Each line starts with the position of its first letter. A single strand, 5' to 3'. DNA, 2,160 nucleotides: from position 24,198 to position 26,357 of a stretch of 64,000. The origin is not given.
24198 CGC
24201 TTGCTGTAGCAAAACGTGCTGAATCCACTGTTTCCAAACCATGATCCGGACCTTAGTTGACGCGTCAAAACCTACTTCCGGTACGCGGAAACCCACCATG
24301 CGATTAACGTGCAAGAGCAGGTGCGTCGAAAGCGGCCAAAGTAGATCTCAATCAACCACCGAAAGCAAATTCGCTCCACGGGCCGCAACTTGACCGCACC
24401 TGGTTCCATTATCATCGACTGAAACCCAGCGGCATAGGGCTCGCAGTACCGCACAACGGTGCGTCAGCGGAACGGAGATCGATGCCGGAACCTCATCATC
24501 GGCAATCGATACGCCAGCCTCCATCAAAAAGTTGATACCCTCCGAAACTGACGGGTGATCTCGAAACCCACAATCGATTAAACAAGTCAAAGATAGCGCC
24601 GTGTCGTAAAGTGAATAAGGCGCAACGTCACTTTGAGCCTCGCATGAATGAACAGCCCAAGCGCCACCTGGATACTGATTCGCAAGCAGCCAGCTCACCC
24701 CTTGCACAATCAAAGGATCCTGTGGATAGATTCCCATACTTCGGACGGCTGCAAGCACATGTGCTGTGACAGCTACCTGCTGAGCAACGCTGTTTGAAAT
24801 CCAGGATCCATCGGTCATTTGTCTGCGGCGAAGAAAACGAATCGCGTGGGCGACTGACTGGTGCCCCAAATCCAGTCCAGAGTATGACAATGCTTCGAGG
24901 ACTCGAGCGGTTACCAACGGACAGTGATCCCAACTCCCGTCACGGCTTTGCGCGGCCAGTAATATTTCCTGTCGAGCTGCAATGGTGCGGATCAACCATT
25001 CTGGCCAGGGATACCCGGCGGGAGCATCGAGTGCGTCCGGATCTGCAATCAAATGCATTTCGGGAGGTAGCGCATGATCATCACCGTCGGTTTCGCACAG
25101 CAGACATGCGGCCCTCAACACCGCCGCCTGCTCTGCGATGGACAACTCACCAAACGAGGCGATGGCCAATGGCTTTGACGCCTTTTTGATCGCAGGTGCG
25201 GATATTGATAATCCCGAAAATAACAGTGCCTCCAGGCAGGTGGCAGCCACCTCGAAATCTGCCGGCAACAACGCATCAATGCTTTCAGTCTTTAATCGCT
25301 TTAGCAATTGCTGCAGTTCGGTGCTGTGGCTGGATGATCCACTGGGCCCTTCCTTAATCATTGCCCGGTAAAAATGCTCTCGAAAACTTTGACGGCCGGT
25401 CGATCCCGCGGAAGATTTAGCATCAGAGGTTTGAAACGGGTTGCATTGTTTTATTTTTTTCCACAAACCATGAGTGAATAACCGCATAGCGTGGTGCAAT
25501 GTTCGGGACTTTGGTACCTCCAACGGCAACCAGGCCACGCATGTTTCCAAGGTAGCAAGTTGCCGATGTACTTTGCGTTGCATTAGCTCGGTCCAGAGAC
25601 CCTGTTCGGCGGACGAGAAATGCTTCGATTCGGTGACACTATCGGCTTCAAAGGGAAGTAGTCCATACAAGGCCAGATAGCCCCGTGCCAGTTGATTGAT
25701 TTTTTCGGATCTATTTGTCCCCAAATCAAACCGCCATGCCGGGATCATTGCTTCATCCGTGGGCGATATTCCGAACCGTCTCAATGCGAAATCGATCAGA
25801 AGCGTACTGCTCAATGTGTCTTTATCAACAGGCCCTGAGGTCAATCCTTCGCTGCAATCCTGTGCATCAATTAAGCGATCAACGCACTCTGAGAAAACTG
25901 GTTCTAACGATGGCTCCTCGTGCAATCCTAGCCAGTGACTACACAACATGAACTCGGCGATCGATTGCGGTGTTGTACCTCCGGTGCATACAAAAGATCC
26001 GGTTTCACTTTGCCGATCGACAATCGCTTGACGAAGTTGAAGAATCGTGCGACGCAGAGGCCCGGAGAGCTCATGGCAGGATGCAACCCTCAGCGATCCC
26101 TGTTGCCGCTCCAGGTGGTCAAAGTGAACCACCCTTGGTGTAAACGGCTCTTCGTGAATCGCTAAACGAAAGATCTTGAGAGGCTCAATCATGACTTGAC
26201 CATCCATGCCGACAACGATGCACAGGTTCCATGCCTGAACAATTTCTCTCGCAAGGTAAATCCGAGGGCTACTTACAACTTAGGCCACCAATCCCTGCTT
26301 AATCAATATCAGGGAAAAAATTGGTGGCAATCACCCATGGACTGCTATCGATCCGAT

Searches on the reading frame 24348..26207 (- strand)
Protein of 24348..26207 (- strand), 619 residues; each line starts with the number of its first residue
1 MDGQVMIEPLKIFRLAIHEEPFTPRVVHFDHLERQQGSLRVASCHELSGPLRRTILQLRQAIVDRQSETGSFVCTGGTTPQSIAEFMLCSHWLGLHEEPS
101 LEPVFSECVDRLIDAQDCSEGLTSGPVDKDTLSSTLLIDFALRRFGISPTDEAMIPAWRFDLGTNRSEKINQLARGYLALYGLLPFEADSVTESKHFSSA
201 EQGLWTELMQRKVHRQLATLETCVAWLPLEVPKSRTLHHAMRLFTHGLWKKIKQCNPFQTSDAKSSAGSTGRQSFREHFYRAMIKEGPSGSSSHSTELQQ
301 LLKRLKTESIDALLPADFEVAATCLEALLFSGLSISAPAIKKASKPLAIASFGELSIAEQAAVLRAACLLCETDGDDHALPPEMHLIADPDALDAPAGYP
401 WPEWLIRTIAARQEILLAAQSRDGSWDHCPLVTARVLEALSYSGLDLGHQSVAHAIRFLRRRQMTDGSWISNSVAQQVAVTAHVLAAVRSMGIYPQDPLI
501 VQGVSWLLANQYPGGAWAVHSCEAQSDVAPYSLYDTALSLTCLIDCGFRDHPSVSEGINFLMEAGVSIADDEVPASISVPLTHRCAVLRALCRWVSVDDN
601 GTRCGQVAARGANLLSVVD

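Call 3: search_protein_families(library=pfam, proteins=[window:24348-26207:-])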
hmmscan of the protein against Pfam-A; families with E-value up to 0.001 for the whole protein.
window:24348-26207:- (619 aa): 2 families
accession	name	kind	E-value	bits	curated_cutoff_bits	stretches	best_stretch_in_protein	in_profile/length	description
PF13243.12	SQHop_cyclase_C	-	3.4e-15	56.3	26.1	1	432-564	141-277/319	Squalene-hopene cyclase C-terminal domain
PF13249.12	SQHop_cyclase_N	-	3.5e-11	43.2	26.2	2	58-188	4-130/291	Squalene-hopene cyclase N-terminal domain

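Call 4: search_protein_families(library=ncbifam, proteins=[window:24348-26207:-], max_evalue=0.01)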
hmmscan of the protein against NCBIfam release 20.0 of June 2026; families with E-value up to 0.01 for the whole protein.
window:24348-26207:- (619 aa): 4 families
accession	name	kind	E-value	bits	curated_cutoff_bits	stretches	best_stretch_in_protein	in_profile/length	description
TIGR01507.1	hopene_cyclase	equivalog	7.5e-17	60.9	431.1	1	432-563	456-592/640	squalene--hopene cyclase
TIGR01787.1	squalene_cyclas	subfamily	1.6e-16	60.1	322.7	1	432-563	439-579/622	squalene/oxidosqualene cyclases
TIGR03463.1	osq_cycl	subfamily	3.1e-10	39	851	1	451-563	478-594/634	2,3-oxidosqualene cyclase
TIGR04277.1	squa_tetra_cyc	equivalog_domain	0.00019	20.2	500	1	428-516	435-523/624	tetrahymanol synthase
